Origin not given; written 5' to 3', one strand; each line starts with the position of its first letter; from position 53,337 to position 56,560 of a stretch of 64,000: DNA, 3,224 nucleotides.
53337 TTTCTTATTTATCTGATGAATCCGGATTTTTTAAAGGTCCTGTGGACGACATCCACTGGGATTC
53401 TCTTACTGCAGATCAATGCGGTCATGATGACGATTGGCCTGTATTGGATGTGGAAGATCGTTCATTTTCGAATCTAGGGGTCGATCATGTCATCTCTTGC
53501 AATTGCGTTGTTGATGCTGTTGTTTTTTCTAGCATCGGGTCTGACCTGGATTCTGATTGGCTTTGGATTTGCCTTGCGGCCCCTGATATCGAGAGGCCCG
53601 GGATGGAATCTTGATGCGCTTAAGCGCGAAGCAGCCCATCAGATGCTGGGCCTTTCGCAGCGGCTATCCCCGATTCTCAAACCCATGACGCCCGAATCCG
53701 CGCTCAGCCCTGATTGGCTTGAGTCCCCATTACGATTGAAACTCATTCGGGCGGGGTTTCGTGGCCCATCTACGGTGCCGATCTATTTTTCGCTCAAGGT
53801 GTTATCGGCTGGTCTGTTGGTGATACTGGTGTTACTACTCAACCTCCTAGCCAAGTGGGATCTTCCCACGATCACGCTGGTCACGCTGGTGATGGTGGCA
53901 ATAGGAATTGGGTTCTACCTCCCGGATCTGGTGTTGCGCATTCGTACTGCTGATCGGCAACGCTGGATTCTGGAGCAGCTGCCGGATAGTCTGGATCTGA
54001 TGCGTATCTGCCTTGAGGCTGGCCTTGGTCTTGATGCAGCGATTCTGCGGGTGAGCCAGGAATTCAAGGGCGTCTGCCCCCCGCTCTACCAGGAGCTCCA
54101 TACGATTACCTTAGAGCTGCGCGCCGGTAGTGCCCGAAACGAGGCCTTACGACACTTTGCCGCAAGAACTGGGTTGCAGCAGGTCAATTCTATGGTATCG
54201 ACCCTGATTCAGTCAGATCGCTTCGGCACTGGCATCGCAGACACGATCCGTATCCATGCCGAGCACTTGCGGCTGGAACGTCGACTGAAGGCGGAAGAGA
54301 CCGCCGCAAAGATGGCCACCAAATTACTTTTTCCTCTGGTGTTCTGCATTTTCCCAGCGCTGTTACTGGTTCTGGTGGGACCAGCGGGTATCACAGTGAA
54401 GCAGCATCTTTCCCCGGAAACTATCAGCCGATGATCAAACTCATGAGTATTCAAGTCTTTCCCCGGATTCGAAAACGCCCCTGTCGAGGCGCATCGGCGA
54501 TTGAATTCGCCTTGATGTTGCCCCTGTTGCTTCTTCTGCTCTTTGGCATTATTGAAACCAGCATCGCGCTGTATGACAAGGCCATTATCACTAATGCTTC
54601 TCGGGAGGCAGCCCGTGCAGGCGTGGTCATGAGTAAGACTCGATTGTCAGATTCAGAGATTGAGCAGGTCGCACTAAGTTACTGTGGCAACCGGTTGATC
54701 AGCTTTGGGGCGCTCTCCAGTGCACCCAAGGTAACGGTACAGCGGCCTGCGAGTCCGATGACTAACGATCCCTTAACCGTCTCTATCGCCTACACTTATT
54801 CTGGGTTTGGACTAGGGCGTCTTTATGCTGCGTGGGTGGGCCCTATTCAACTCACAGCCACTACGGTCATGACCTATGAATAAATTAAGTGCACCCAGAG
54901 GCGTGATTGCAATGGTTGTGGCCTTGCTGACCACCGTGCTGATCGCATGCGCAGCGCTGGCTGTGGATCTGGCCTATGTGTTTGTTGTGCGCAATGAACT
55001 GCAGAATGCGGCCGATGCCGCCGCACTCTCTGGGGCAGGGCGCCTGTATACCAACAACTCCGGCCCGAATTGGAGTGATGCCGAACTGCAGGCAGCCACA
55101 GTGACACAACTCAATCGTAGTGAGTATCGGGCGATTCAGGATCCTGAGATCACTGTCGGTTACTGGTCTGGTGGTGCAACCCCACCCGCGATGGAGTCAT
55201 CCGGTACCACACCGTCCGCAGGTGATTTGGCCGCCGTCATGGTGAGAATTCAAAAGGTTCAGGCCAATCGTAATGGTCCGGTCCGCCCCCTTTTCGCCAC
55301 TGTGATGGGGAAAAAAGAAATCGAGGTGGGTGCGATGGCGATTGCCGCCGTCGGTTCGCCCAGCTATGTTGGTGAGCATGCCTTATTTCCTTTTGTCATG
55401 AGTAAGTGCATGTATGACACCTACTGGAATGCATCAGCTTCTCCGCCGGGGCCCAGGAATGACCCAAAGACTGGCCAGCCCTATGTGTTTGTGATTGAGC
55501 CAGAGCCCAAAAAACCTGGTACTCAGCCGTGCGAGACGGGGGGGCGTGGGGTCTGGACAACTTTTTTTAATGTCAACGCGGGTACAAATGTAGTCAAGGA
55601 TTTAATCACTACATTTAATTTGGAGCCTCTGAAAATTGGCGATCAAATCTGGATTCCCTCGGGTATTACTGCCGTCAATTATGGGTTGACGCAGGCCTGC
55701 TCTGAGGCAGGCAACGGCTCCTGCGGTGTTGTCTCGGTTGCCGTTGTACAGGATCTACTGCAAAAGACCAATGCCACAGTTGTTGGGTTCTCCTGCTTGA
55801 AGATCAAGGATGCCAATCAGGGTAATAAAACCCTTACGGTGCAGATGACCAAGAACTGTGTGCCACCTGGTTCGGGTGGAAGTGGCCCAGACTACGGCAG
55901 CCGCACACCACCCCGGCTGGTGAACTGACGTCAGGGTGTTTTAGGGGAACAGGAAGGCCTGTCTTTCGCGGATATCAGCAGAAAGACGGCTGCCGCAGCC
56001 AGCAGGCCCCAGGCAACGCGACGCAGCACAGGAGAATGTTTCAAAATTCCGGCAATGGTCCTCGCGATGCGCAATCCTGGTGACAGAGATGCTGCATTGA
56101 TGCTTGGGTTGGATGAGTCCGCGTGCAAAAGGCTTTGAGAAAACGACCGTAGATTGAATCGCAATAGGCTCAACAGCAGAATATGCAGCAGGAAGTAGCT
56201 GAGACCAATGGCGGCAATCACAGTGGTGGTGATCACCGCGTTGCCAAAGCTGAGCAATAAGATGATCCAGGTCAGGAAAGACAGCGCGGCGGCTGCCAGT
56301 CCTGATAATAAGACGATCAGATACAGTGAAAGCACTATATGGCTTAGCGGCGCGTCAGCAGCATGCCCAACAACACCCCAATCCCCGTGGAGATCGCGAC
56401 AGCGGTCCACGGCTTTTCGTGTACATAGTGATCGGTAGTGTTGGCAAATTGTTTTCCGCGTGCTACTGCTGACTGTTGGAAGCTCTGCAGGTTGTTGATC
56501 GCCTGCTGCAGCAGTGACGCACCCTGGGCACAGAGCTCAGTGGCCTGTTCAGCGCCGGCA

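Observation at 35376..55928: Composite ~20-kb attachment island coupling a T1SS adhesin and a Tad pilus under duplicated regulator/operator cassettes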

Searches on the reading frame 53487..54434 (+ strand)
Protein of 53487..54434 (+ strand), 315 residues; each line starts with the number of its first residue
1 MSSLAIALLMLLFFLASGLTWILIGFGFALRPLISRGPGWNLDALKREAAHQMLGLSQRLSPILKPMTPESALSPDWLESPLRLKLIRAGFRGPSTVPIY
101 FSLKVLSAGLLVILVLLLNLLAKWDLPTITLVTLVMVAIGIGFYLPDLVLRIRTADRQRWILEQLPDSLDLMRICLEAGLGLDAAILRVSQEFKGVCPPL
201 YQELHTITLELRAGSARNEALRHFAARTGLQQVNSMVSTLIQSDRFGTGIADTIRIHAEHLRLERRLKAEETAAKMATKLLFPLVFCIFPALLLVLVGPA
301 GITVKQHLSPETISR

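Call 4: search_protein_families(library=pfam, proteins=[window:53487-54434:+], max_evalue=0.01)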
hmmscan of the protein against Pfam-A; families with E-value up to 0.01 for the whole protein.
window:53487-54434:+ (315 aa): 1 family
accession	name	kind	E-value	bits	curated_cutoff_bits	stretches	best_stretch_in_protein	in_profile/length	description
PF00482.28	T2SSF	-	6.1e-19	68.7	25.2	1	169-297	2-124/125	Type II secretion system (T2SS), protein F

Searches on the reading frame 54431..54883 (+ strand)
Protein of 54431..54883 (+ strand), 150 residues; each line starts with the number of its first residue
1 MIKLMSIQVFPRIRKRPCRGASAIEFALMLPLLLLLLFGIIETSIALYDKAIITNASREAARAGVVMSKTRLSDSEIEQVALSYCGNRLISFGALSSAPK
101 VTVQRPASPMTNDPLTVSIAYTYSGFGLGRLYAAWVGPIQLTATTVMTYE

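Call 5: search_protein_families(library=pfam, proteins=[window:54431-54883:+], max_evalue=1)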
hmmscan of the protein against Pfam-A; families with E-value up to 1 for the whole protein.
window:54431-54883:+ (150 aa): 2 families
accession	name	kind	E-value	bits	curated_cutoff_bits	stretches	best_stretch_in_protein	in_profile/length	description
PF07811.17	TadE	-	1.3e-17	64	22.9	1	20-62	1-43/43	TadE-like protein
PF13400.11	Tad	-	0.18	12.6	22.3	1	21-65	2-45/47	Putative Flp pilus-assembly TadE/G-like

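Call 6: search_protein_families(library=ncbifam, proteins=[window:54431-54883:+], max_evalue=0.01)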
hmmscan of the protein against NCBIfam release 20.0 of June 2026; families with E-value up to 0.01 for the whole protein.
window:54431-54883:+ (150 aa): 1 family
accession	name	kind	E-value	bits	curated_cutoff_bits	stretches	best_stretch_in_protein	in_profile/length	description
NF041390.1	TadE_Rv3655c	subfamily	0.009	16.5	40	0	24-63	1-40/101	TadE family type IV pilus minor pilin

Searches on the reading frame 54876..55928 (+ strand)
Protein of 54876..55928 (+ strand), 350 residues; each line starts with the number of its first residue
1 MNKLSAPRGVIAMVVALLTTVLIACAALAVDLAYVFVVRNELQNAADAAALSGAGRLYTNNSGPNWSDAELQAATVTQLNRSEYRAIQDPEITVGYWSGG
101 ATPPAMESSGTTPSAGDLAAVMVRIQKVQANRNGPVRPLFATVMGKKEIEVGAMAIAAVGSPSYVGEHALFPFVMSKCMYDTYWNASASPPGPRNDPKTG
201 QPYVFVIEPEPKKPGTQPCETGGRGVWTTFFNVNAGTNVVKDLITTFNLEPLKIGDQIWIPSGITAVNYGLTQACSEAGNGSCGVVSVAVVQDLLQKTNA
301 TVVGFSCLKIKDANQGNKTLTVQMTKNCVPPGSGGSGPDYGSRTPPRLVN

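Call 5: search_protein_families(library=pfam, proteins=[window:54876-55928:+], max_evalue=1)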
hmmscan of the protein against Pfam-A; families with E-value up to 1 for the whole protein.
window:54876-55928:+ (350 aa): 4 families
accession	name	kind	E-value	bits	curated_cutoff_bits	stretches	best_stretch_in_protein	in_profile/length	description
PF13400.11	Tad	-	1.1e-10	42.1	22.3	1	9-55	1-46/47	Putative Flp pilus-assembly TadE/G-like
PF09977.15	Tad_C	-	1.4e-06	29.6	22.1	1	52-157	1-93/93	Putative Tad-like Flp pilus-assembly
PF07811.17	TadE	-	0.0021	18.6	22.9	1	15-50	7-42/43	TadE-like protein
PF25528.1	DUF7917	-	0.067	13.6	27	1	42-73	32-63/68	Domain of unknown function (DUF7917)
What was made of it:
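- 54431..55928 (+): TadE (54431-54883) and TadG-like (54876-55928) minor pilins. TadE 1e-17; Tad 1e-10 plus Tad_C 1e-6 (call 5).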

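Call 6: search_protein_families(library=ncbifam, proteins=[window:54876-55928:+], max_evalue=0.01)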
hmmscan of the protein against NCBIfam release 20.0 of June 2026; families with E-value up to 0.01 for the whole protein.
window:54876-55928:+ (350 aa): 1 family
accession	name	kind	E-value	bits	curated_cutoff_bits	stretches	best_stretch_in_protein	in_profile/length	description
TIGR03816.1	tadE_like_DECH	hypoth_equivalog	0.00011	22.3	50.95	1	8-64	2-58/109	Rv3654c family TadE-like protein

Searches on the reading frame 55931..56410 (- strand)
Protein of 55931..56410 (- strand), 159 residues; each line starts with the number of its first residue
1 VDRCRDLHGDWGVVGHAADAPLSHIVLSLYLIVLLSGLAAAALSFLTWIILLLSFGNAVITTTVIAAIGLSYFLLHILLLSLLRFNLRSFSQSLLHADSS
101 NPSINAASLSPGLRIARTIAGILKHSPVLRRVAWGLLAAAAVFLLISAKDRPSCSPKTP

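Call 5: search_protein_families(library=pfam, proteins=[window:55931-56410:-], max_evalue=1)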
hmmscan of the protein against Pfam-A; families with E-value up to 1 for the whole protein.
window:55931-56410:- (159 aa): 0 families

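Call 56: search_protein_families(library=pfam, proteins=[window:55931-56410:-], max_evalue=10)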
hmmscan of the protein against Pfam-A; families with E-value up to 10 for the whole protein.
window:55931-56410:- (159 aa): 1 family
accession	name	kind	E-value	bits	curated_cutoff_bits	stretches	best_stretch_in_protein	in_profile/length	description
PF19658.4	DUF6161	-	1.4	8.8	27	1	28-91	99-157/216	Family of unknown function (DUF6161)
